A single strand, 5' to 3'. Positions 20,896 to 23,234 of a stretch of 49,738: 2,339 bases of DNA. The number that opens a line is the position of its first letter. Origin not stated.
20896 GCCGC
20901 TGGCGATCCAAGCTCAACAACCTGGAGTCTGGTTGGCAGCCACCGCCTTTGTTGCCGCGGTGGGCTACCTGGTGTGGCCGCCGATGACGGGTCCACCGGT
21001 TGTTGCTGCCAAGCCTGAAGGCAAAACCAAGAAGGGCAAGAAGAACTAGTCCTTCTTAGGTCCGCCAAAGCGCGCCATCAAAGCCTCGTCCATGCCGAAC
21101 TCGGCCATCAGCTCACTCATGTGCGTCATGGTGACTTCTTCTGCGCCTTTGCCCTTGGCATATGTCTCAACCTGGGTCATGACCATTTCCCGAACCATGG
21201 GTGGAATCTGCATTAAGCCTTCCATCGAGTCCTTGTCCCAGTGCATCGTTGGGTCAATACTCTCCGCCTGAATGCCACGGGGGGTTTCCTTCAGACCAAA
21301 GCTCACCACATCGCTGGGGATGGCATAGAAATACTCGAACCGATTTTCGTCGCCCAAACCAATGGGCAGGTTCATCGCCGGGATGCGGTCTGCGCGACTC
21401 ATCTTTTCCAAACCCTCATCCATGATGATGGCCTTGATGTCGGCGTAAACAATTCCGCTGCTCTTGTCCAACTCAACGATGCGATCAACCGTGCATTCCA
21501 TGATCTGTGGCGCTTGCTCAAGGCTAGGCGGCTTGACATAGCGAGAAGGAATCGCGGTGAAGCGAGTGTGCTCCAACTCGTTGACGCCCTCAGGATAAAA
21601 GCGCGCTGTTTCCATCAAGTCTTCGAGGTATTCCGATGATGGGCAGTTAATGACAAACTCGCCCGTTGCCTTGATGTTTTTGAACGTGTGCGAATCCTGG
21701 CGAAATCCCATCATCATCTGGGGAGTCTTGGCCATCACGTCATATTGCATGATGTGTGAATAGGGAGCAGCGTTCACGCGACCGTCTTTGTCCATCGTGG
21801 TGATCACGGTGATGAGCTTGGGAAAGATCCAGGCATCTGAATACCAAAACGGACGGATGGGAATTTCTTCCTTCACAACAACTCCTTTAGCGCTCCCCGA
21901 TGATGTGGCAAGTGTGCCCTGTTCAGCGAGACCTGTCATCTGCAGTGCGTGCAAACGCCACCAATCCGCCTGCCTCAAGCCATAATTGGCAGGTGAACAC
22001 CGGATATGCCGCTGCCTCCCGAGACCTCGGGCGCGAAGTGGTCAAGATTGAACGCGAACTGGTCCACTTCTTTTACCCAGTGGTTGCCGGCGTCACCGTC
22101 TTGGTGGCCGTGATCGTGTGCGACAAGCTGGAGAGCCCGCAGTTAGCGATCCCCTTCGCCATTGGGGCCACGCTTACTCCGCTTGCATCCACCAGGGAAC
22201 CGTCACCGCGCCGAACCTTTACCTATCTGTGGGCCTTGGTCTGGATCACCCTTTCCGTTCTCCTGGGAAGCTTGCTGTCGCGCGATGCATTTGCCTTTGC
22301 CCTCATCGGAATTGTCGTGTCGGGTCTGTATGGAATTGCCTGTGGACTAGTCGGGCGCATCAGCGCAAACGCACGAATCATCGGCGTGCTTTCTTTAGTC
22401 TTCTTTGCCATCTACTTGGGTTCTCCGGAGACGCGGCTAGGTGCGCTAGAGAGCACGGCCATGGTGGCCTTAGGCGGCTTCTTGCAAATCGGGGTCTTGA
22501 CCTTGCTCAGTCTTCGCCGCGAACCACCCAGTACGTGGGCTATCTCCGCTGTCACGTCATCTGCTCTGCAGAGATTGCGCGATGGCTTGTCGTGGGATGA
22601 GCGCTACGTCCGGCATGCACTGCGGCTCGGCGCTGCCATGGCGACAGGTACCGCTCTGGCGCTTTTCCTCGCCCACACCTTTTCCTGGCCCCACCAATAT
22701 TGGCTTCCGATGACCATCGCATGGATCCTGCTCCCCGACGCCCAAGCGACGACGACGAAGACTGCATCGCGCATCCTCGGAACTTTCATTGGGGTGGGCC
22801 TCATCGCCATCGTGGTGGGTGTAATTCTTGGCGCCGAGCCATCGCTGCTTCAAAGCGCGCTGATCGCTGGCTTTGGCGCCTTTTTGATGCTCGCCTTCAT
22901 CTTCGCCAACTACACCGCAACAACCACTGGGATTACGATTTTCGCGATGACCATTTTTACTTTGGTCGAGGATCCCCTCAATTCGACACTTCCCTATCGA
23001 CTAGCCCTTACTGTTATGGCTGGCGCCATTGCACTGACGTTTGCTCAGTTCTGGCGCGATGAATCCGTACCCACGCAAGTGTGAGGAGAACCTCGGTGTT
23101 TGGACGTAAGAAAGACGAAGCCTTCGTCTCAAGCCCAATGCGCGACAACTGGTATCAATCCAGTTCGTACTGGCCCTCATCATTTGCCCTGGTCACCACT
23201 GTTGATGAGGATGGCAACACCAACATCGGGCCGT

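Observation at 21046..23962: Divergent pair of flavin-reductase x PCP_red fusion proteins flanking a FUSC exporter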

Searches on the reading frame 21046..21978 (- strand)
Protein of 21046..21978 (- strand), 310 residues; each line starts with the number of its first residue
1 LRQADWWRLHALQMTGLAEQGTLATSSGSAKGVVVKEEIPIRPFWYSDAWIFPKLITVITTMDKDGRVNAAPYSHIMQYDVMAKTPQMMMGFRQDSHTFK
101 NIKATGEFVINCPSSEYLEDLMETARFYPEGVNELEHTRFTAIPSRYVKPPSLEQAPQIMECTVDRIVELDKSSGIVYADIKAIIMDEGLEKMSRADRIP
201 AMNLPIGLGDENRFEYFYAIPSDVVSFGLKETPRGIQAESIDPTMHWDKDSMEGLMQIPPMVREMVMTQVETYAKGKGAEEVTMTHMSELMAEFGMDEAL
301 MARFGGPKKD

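Call 3: search_protein_families(library=pfam, proteins=[window:21046-21978:-], max_evalue=1)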
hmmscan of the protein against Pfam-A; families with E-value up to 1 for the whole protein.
window:21046-21978:- (310 aa): 4 families
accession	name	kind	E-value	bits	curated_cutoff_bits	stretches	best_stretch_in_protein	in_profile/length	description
PF01613.24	Flavin_Reduct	-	2.9e-17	63.6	27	1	52-191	4-138/153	Flavin reductase like domain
PF08369.16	PCP_red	-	2.2e-07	31.3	32.5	1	247-289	1-43/45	Proto-chlorophyllide reductase 57 kD subunit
PF04289.18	DUF447_N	-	0.0034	17.8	24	1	57-112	3-51/114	Protein of unknown function (DUF447) N-terminal domain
PF08407.17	Chitin_synth_1N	-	0.049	13.9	22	1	102-143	6-43/67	Chitin synthase N-terminal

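Call 4: search_protein_families(library=ncbifam, proteins=[window:21046-21978:-], max_evalue=1)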
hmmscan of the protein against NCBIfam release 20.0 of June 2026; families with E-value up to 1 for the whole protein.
window:21046-21978:- (310 aa): 3 families
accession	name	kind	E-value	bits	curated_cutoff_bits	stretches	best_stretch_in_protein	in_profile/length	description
NF002789.0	PRK02910.1-3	equivalog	3e-05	23.1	509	1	237-289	476-528/535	ferredoxin:protochlorophyllide reductase (ATP-dependent) subunit B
TIGR01278.1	DPOR_BchB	equivalog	0.00057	18.9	490.35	1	244-289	461-506/512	ferredoxin:protochlorophyllide reductase (ATP-dependent) subunit B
NF002790.0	PRK02910.1-4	equivalog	0.015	14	912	1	240-292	474-526/530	ferredoxin:protochlorophyllide reductase (ATP-dependent) subunit B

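Call 7: find_homologous_proteins(query=window:21046-21876:-)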
Query window:21046-21876:- (276 aa): 561 proteins with E <= 0.001 among 736 candidates; the best 120 are listed.
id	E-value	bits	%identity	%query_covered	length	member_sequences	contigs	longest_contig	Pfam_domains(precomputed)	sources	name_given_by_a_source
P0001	1.4e-181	619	99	100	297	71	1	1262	PF08369.17,PF01613.25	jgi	jgi:flavin reductase (DIM6/NTAB) family NADH-FMN oxidoreductase RutF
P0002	9.4e-145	499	78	99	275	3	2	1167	PF08369.17,PF01613.25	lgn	-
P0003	1.4e-142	492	78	99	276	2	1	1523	PF08369.17,PF01613.25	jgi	-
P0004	1.4e-136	472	74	100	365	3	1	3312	PF08369.17,PF01613.25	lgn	-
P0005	9.9e-136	469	74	98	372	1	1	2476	PF08369.17,PF01613.25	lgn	-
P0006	6.5e-132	457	73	98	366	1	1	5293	PF08369.17,PF01613.25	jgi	jgi:flavin reductase (DIM6/NTAB) family NADH-FMN oxidoreductase RutF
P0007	6.5e-132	457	74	98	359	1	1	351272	PF08369.17,PF01613.25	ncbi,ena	-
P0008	9.4e-132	456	73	98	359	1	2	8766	PF08369.17,PF01613.25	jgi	jgi:flavin reductase (DIM6/NTAB) family NADH-FMN oxidoreductase RutF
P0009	1.0e-128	446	71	97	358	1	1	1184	PF08369.17,PF01613.25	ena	-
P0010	1.2e-128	446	71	98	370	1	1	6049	PF08369.17,PF01613.25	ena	-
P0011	2.7e-127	442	70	97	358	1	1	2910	PF08369.17,PF01613.25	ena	-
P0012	6.0e-122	424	68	99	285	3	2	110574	PF08369.17,PF01613.25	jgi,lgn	jgi:flavin reductase (DIM6/NTAB) family NADH-FMN oxidoreductase RutF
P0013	1.8e-121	422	68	98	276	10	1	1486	PF08369.17,PF01613.25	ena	-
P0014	5.2e-121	421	66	100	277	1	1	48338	PF08369.17,PF01613.25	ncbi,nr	ncbi:MAG: DUF447 family protein [Rhodospirillaceae bacterium]|nr:DUF447 family protein [Rhodospirill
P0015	5.0e-120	418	67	99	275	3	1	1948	PF08369.17,PF01613.25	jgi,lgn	jgi:flavin reductase (DIM6/NTAB) family NADH-FMN oxidoreductase RutF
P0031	1.1e-117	410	65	100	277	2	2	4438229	PF08369.17,PF01613.25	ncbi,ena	-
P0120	5.2e-108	378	62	97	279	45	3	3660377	PF08369.17,PF01613.25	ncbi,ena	-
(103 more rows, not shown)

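Call 9: find_encoding_contigs(protein=P0007, flank=8000, max_places=2)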
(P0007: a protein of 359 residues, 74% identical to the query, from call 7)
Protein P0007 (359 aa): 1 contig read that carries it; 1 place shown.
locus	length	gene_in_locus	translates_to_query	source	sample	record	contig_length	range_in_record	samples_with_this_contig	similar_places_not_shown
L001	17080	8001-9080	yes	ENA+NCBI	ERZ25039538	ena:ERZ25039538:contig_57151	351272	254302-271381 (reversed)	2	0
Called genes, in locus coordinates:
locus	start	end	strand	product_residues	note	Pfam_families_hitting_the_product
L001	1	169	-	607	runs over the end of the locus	PF02683:DsbD_TM, PF13386:DsbD_2, PF00578:AhpC-TSA, PF08534:Redoxin, PF17991:Thioredoxin_10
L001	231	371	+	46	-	-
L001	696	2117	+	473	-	PF07690:MFS_1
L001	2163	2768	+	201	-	PF00929:RNase_T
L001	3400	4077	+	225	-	PF00033:Cytochrome_B (weak), PF13631:Cytochrom_B_N_2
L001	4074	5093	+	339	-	-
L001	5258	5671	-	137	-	PF12900:Pyridox_ox_2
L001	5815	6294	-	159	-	PF12802:MarR_2, PF01047:MarR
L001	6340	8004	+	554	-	PF01370:Epimerase, PF02254:TrkA_N (weak), PF03807:F420_oxidored (weak), PF13460:NAD_binding_10 (weak)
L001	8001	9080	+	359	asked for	PF01613:Flavin_Reduct, PF08369:PCP_red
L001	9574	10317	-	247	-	PF20434:BD-FAE, PF00561:Abhydrolase_1 (faint), PF07859:Abhydrolase_3, PF12697:Abhydrolase_6 (faint), PF00326:Peptidase_S9 (weak)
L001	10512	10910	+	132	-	-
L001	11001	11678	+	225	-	PF07987:DUF1775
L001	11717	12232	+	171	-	PF04234:CopC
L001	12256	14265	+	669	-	PF05425:CopD, PF09678:Caa3_CtaG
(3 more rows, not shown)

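Call 10: find_encoding_contigs(protein=P0031, flank=8000, max_places=2)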
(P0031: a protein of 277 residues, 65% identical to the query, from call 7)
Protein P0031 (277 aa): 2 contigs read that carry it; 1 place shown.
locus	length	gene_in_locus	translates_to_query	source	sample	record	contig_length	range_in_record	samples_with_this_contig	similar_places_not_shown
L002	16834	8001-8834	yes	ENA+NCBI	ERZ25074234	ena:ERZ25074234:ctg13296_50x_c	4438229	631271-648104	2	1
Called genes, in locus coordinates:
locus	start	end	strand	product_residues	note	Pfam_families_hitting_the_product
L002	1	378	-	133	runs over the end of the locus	PF09945:DUF2177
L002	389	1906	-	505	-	PF00496:SBP_bac_5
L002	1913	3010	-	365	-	PF00795:CN_hydrolase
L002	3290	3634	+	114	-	PF12840:HTH_20, PF01022:HTH_5 (weak)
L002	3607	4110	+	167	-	PF10604:Polyketide_cyc2 (weak), PF08327:AHSA1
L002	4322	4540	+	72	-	PF11127:YgaP-like_TM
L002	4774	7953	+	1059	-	PF00873:ACR_tran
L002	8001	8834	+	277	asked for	PF01613:Flavin_Reduct, PF08369:PCP_red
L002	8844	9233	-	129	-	PF08570:DUF1761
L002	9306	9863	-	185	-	PF07366:SnoaL, PF12680:SnoaL_2 (weak)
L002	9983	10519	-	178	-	PF06127:Mpo1-like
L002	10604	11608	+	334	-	PF00561:Abhydrolase_1, PF12146:Hydrolase_4, PF12697:Abhydrolase_6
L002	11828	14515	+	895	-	PF07715:Plug, PF00593:TonB_dep_Rec_b-barrel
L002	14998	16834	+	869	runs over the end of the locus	PF07715:Plug, PF00593:TonB_dep_Rec_b-barrel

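Call 11: find_encoding_contigs(protein=P0120, flank=8000, max_places=2)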
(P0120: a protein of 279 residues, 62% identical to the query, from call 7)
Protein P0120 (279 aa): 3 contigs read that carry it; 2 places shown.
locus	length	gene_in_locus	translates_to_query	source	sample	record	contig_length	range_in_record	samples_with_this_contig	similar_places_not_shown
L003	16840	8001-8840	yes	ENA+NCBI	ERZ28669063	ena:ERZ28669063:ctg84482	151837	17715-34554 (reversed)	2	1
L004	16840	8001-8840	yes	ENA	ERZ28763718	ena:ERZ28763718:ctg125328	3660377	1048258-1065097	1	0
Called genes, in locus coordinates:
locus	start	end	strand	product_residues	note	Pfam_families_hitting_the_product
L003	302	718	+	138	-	-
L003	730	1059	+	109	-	-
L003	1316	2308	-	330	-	PF08450:SGL (faint), PF24684:Vgb_lyase (faint)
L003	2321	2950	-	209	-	PF08450:SGL (faint)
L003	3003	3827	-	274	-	PF00106:adh_short, PF08659:KR, PF13561:adh_short_C2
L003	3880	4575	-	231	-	PF02622:DUF179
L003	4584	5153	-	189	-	PF13489:Methyltransf_23, PF03848:TehB, PF08241:Methyltransf_11, PF08242:Methyltransf_12 (weak), PF13649:Methyltransf_25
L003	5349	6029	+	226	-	PF01370:Epimerase (weak), PF05368:NmrA (weak), PF13460:NAD_binding_10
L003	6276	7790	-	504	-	PF20695:UbiD_N (weak), PF01977:UbiD, PF20696:UbiD_C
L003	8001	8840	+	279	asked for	PF01613:Flavin_Reduct, PF08369:PCP_red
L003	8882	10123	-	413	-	PF07690:MFS_1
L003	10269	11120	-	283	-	PF00753:Lactamase_B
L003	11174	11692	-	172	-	PF06073:DUF934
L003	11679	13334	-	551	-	PF03460:NIR_SIR_ferr, PF01077:NIR_SIR, PF03460:NIR_SIR_ferr, PF01077:NIR_SIR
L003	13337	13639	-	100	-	PF11011:DUF2849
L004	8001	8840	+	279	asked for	PF01613:Flavin_Reduct, PF08369:PCP_red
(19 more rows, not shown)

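Call 19: search_solved_structures(query=window:21046-21876:-, max_evalue=0.1, show_alignments=2)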
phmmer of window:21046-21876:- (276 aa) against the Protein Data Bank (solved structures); distinct sequences matched with E-value up to 0.1: 8.
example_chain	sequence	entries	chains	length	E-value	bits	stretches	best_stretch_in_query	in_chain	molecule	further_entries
1eje_A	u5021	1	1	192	4.2e-21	78.6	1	17-156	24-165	FMN-BINDING PROTEIN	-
3bpk_A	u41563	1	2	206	2.7e-12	49.7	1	17-139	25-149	Nitrilotriacetate monooxygenase component B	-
4z85_A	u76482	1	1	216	7.1e-12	48.3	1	8-156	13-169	2-nitrobenzoate nitroreductase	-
2r6v_A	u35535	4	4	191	1.3e-06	31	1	61-130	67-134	Uncharacterized protein PH0856 | FMN-BINDING PROTEIN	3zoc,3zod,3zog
2d5m_A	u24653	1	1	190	4e-06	29.5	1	18-163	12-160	flavoredoxin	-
3fge_A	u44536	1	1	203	0.0014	21.1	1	22-108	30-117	putative flavin reductase with split barrel domain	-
3e4v_A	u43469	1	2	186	0.0084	18.5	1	22-130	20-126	NADH:FMN oxidoreductase like protein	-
3b5m_A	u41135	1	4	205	0.064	15.7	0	23-78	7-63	Uncharacterized protein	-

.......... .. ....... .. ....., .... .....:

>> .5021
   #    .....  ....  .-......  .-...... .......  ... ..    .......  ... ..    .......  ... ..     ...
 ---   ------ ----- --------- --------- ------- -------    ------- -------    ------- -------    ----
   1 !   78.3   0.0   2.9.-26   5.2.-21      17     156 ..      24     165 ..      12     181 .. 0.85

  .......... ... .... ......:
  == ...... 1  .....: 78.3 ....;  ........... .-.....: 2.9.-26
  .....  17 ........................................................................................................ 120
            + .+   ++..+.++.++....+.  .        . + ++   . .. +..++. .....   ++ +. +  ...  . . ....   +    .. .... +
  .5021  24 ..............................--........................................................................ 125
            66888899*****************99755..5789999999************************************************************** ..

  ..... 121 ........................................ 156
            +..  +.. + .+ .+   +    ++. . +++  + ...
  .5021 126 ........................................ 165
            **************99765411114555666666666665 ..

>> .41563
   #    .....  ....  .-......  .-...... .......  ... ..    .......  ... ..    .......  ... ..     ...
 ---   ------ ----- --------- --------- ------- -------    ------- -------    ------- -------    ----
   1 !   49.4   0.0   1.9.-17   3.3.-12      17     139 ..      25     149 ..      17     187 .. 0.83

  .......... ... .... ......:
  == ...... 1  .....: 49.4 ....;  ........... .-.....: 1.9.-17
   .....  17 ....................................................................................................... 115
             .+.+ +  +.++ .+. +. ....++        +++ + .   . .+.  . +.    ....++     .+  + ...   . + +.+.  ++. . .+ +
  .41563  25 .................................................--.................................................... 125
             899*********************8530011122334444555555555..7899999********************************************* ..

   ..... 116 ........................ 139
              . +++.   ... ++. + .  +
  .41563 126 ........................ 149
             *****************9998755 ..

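Call 36: predict_structure(alignment_id=A1)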
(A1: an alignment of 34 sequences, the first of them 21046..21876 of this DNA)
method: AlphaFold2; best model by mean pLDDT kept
length: 276 residues; sequences in the alignment: 34
mean_pLDDT: 81.7   pTM: 0.68
mean pLDDT of the five models: 81.7, 79.4, 78.6, 75.9, 65.8
residues with pLDDT >= 90: 95; 70-90: 132; 50-70: 37; < 50: 12
segments of 3 or more residues with pLDDT < 50: 200-205, 271-276
pLDDT, mean of each block of 10 residues (from residue 1): 84 65 90 89 76 84 91 95 88 75 93 97 95 89 92 92 88 74 78 67 58 80 71 88 89 81 57 41
secondary structure, 60 per line:
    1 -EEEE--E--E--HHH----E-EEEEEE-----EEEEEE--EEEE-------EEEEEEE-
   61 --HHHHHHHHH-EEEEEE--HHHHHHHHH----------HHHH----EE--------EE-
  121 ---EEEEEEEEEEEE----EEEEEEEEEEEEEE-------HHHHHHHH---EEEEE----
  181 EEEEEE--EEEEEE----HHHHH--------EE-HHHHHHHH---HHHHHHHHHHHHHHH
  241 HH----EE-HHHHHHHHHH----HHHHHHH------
elements in order: E2-5 E23-28 E34-39 E42-45 E53-59 H63-71 E73-78 H81-89 H100-103 E124-135 E140-153 H161-168 E172-176 E181-186 E189-194 H199-203 H215-222 H226-242 H250-259 H264-270

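Call 39: fold_search(model_id=the predicted structure, library=pdb)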
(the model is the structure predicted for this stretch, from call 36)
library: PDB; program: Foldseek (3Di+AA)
matches with E <= 10: 942; with E <= 0.001: 103
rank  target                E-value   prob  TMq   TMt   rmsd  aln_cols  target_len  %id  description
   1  1eje                  2.9e-14  1.00  0.54  0.76   3.4       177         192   28  CRYSTAL STRUCTURE OF AN FMN-BINDING PROTEIN (released 2000-10-11)
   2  3bpk_B                6.4e-13  1.00  0.50  0.67  10.9       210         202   18  Crystal structure of nitrilotriacetate monooxygenase component B from Bacillus cereus (released 2008-01-01)
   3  4z85                  8.5e-13  1.00  0.52  0.72   8.6       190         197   24  Crystal structur of Pseudomonas fluorescens 2-nitrobenzoate 2-nitroreductase NbaA (released 2016-01-20)
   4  3zod                  5.5e-12  1.00  0.48  0.72   5.8       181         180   19  Crystal structure of FMN-binding protein (NP_142786.1) from Pyrococcus horikoshii with bound benzene-1,4-diol (released 2014-05-14)
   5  3e4v_A                1.1e-11  1.00  0.50  0.75   4.3       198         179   18  Crystal structure of NADH:FMN oxidoreductase like protein in complex with FMN (YP_544701.1) from METHYLOBACILLUS FLAGE (released 2008-09-02)
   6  3zoc                  2.0e-11  1.00  0.49  0.75   5.6       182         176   20  Crystal structure of FMN-binding protein (NP_142786.1) from Pyrococcus horikoshii with bound p-hydroxybenzaldehyde (released 2014-05-14)
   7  2r6v                  2.1e-11  1.00  0.48  0.72   5.7       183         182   20  Crystal structure of FMN-binding protein (NP_142786.1) from Pyrococcus horikoshii at 1.35 A resolution (released 2007-09-25)
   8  3bpk_A                3.3e-11  1.00  0.51  0.70   9.9       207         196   21  Crystal structure of nitrilotriacetate monooxygenase component B from Bacillus cereus (released 2008-01-01)
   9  3fge                  1.4e-10  1.00  0.50  0.68   7.8       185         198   20  Crystal structure of putative flavin reductase with split barrel domain (YP_750721.1) from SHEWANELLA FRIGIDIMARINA NCIM (released 2008-12-30)
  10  2d5m                  2.3e-10  1.00  0.46  0.67  12.6       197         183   20  Flavoredoxin of Desulfovibrio vulgaris (Miyazaki F) (released 2006-11-21)
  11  3bnk_A                2.4e-10  1.00  0.52  0.76  11.3       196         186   18  X-ray crystal structure of Flavoredoxin from Methanosarcina acetivorans (released 2008-10-28)
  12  3bnk_B                4.7e-10  1.00  0.52  0.75  11.2       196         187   18  X-ray crystal structure of Flavoredoxin from Methanosarcina acetivorans (released 2008-10-28)
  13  3nfw_A                2.4e-09  1.00  0.43  0.63  15.7       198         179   13  Crystal structure of nitrilotriacetate monooxygenase component B (A0R521 homolog) from Mycobacterium thermoresistibile (released 2010-06-23)
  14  3nfw_B                2.9e-09  1.00  0.42  0.62  15.7       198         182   14  Crystal structure of nitrilotriacetate monooxygenase component B (A0R521 homolog) from Mycobacterium thermoresistibile (released 2010-06-23)
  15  9fd4_C                4.5e-09  1.00  0.43  0.70   6.0       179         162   16  flavin reductase ThdF in complex with two bound FADs in space group P212121 (released 2024-12-25)
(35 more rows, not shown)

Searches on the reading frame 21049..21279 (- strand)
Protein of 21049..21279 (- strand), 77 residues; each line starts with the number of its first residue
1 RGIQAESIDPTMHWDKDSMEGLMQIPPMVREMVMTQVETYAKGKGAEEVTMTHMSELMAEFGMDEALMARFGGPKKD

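Call 6: search_protein_families(library=pfam, proteins=[window:21049-21279:-], max_evalue=10)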
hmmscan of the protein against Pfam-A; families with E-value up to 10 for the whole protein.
seq(77 aa): 2 families
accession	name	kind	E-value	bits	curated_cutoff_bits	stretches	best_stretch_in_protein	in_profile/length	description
PF08369.16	PCP_red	-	1.9e-08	34.6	32.5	1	14-56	1-43/45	Proto-chlorophyllide reductase 57 kD subunit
PF20268.4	SBDS_C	-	0.054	13.8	27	1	13-47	32-66/71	SBDS protein, C-terminal domain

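Call 56: search_solved_structures(query=A4, max_evalue=10, show_alignments=2)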
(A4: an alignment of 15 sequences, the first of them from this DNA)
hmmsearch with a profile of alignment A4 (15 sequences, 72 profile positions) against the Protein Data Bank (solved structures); distinct sequences matched with E-value up to 10: 19.
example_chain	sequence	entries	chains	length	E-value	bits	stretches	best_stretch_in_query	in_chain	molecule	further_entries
2kru_A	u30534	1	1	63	1.4e-06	31.3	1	6-57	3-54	Light-independent protochlorophyllide reductase subunit B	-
2xdq_B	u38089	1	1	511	1.7e-06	31.1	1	5-55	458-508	LIGHT-INDEPENDENT PROTOCHLOROPHYLLIDE REDUCTASE SUBUNIT B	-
2ynm_D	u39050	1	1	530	9.5e-06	28.7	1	6-57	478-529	LIGHT-INDEPENDENT PROTOCHLOROPHYLLIDE REDUCTASE SUBUNIT B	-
9buo_B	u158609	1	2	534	8.9e-05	25.6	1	6-56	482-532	Light-independent protochlorophyllide reductase subunit B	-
8vqh_B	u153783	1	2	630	9.6e-05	25.5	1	6-56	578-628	Light-independent protochlorophyllide reductase subunit B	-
8vqi_B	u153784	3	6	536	0.00011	25.3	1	6-56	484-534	Light-independent protochlorophyllide reductase subunit B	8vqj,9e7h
2l09_A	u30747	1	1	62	0.00061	22.9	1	5-57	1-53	Asr4154 protein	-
3aek_B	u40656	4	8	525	0.0015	21.6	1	6-56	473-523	Light-independent protochlorophyllide reductase subunit B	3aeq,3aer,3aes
3aeu_B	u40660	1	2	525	0.0015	21.6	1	6-56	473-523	Light-independent protochlorophyllide reductase subunit B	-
3aet_B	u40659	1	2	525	0.0015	21.6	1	6-56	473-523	Light-independent protochlorophyllide reductase subunit B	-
8azw_R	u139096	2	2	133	0.18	15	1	18-67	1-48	eL32 (60S ribosomal protein L32) | 60S ribosomal protein L32-1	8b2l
7qiw_g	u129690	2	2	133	0.49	13.6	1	18-67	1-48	60S ribosomal protein eL32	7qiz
9vtg_Lg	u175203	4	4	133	0.79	12.9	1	18-67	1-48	60S ribosomal protein L32-1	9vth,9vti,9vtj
2k38_A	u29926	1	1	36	0.85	12.8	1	23-50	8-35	Cupiennin-1a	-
9lie_A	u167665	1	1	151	2.2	11.5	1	13-70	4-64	Aciniform spidroin 1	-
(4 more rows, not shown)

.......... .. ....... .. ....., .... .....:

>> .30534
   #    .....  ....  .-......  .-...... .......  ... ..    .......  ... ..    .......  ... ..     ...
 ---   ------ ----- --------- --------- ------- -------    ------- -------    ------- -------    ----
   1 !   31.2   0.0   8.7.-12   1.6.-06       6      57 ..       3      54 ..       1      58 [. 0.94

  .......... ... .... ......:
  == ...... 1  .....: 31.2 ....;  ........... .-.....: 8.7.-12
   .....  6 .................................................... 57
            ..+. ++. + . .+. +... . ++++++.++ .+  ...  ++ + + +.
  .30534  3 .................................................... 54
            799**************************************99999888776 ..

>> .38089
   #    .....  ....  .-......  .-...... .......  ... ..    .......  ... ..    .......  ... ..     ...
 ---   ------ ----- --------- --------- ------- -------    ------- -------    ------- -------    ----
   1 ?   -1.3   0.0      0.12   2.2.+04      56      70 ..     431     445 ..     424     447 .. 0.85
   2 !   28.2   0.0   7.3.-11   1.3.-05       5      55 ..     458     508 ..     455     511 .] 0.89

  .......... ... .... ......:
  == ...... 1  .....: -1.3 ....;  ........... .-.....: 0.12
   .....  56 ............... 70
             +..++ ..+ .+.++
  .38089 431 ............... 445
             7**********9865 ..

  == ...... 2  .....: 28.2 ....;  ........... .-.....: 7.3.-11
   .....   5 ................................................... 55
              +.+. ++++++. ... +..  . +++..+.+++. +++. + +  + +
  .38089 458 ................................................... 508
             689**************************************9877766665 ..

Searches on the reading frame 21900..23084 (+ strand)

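Call 3: search_protein_families(library=pfam, proteins=[window:21900-23084:+], max_evalue=1)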
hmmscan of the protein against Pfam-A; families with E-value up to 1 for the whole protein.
window:21900-23084:+ (394 aa): 1 family
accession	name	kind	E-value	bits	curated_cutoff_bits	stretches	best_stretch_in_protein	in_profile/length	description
PF13515.12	FUSC_2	-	1.4e-16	61.2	25.6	1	253-380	1-125/126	Fusaric acid resistance protein-like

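Call 4: search_protein_families(library=ncbifam, proteins=[window:21900-23084:+], max_evalue=1)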
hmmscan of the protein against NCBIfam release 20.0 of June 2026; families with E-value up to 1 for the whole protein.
window:21900-23084:+ (394 aa): 2 families
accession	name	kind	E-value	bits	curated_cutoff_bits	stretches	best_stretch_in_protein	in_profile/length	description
TIGR01666.1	YCCS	hypoth_equivalog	7.5e-13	47.5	470.75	1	221-380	366-516/705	YccS family putative transporter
TIGR01667.1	YCCS_YHFK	subfamily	1.8e-12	46.2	467.8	1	221-380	367-518/701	YccS/YhfK family putative transporter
